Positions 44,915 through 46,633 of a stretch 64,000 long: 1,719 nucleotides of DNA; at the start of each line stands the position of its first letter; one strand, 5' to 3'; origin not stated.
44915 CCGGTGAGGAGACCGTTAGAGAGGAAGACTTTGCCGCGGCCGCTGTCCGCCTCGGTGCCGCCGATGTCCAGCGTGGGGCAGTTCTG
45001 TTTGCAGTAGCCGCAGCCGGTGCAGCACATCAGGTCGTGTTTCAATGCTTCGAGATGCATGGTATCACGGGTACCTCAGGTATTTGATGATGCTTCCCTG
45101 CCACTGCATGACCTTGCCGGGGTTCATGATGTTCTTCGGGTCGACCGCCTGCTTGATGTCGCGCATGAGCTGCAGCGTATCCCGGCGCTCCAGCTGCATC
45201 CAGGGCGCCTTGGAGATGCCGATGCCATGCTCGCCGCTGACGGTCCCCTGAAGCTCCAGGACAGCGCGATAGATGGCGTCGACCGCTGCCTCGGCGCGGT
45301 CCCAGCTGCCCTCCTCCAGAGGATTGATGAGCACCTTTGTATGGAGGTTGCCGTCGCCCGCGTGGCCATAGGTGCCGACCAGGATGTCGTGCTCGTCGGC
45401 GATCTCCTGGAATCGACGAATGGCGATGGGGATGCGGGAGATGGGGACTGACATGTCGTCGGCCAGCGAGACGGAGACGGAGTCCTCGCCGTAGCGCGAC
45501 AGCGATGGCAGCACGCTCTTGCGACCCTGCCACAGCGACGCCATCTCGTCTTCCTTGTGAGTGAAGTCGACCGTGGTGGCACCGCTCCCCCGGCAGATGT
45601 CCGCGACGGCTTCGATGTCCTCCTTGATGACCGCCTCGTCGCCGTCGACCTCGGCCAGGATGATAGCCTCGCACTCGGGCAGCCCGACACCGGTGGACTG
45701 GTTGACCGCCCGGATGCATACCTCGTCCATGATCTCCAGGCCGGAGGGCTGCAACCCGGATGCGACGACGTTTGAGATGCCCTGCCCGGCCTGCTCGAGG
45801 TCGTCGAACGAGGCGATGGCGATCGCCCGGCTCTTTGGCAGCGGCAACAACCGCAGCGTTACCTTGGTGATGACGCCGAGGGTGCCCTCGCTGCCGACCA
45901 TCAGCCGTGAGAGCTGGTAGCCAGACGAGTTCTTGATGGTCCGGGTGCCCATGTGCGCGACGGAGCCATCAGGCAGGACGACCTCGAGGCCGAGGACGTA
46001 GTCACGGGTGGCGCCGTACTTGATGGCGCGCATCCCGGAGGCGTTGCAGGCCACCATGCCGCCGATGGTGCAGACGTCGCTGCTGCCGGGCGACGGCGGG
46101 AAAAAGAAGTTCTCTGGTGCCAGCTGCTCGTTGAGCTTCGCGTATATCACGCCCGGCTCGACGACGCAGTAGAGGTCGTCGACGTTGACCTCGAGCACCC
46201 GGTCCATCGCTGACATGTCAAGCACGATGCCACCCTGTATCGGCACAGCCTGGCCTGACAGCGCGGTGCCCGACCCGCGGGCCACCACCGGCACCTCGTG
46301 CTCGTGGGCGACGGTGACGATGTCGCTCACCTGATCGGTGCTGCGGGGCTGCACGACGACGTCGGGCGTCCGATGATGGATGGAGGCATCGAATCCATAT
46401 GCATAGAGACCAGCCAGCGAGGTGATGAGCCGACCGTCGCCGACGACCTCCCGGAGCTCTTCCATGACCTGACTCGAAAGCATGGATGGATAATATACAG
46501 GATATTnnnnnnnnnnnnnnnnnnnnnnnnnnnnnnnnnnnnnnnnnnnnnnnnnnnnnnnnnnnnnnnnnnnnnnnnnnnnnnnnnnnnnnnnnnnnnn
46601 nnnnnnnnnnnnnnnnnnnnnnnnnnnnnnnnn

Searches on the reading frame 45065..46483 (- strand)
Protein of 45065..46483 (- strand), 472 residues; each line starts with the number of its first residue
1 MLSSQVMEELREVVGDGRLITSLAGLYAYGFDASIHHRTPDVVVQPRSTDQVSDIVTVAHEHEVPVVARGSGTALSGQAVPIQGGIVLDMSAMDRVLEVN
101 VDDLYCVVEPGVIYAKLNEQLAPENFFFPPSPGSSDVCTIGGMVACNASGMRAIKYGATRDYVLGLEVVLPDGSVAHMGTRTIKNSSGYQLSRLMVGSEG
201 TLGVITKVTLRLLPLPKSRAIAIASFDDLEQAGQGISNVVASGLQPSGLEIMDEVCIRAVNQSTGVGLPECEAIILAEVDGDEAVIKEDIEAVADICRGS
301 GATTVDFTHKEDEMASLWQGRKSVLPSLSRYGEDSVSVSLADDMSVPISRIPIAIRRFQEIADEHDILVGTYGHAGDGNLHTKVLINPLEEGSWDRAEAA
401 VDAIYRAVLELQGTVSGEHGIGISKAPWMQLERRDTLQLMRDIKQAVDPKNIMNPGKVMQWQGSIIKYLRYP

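Call 29: search_protein_families(library=pfam, proteins=[window:45065-46483:-], max_evalue=0.00001)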
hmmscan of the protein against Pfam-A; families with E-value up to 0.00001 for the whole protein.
window:45065-46483:- (472 aa): 2 families
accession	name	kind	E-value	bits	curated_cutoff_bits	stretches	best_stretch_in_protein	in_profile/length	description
PF02913.24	FAD-oxidase_C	-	2.6e-68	230.9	21.2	1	215-458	1-248/248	FAD linked oxidases, C-terminal domain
PF01565.28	FAD_binding_4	-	3.3e-46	156.9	26.4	1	40-178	1-138/139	FAD binding domain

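Call 44: find_encoding_contigs(protein=window:45065-46483:-, flank=10000, max_places=1)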
Protein window:45065-46483:- (472 aa): 3 contigs read that carry it; 1 place shown.
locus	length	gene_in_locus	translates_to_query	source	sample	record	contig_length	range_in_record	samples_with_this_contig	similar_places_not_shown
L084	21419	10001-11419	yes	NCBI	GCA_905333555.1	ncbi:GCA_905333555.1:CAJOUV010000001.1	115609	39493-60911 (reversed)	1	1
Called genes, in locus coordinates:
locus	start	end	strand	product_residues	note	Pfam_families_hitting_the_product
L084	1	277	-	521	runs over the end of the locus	PF05048:NosD, PF13229:Beta_helix, PF05048:NosD, PF13229:Beta_helix, PF05048:NosD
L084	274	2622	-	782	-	PF05048:NosD, PF13229:Beta_helix, PF05048:NosD, PF13229:Beta_helix, PF05048:NosD, PF13229:Beta_helix, PF05048:NosD, PF13229:Beta_helix (weak)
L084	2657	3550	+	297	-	PF11345:DUF3147 (faint)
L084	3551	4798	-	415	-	PF00368:HMG-CoA_red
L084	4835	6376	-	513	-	PF01921:tRNA-synt_1f, PF19269:Anticodon_2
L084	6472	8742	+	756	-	-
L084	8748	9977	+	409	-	PF01555:N6_N4_Mtase, PF01170:UPF0020 (faint)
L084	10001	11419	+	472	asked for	PF01565:FAD_binding_4, PF02913:FAD-oxidase_C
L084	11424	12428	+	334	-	PF13183:Fer4_8, PF13237:Fer4_10 (faint), PF12838:Fer4_7 (weak), PF13534:Fer4_17, PF02754:CCG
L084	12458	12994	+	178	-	PF01862:PvlArgDC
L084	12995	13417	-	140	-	PF03479:PCC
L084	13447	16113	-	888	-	PF00270:DEAD, PF04851:ResIII (weak), PF00271:Helicase_C, PF19306:WHD_Lhr, PF08494:DEAD_assoc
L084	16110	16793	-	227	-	PF07758:DUF1614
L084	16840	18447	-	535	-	PF24096:DUF7379 (faint), PF00561:Abhydrolase_1 (weak), PF07819:PGAP1 (weak)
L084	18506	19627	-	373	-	PF00112:Peptidase_C1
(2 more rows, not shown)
